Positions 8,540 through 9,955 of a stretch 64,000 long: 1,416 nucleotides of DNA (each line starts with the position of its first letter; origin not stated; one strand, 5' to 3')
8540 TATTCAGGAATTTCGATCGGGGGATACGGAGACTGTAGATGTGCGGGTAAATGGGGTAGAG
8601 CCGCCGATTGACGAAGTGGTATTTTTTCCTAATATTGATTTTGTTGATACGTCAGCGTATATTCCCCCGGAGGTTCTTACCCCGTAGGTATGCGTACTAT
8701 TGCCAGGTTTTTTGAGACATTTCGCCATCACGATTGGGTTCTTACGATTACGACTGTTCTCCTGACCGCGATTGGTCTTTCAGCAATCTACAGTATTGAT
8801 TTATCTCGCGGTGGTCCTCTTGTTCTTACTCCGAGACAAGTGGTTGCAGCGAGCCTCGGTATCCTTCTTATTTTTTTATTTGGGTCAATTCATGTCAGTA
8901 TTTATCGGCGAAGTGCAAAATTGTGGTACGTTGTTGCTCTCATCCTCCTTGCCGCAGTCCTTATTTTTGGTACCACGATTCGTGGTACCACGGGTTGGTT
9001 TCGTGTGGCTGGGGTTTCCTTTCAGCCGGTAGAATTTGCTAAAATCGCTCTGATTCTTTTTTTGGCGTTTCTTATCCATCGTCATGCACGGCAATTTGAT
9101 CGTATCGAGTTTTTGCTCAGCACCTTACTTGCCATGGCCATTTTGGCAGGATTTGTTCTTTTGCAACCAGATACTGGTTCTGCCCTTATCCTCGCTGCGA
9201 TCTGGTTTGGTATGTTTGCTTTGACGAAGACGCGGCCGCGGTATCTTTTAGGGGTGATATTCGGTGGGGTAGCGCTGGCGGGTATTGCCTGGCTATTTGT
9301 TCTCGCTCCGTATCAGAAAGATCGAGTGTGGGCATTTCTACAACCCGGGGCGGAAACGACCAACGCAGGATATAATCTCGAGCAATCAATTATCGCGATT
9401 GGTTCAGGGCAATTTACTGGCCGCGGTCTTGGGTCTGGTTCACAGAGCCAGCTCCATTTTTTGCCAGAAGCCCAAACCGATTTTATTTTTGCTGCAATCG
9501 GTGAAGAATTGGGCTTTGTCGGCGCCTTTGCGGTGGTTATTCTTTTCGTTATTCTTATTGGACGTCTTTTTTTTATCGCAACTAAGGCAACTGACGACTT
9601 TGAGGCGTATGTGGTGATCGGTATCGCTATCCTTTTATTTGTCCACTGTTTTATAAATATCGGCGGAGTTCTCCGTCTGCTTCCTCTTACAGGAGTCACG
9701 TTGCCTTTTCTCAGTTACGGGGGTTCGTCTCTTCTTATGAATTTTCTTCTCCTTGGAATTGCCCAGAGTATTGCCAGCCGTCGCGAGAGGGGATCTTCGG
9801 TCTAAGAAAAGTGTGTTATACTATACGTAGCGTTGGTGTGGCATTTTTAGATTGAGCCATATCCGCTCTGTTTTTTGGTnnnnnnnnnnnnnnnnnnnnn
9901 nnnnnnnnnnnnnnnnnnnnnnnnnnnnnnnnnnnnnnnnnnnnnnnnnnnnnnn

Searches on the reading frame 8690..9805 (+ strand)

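Call 55: search_protein_families(library=pfam, proteins=[window:8690-9805:+], max_evalue=0.00001)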
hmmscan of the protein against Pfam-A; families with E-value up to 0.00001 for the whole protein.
window:8690-9805:+ (371 aa): 1 family
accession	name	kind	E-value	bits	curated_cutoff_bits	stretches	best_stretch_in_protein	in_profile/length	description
PF01098.24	FTSW_RODA_SPOVE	-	2.2e-91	307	26.4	1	18-365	4-354/356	Cell cycle protein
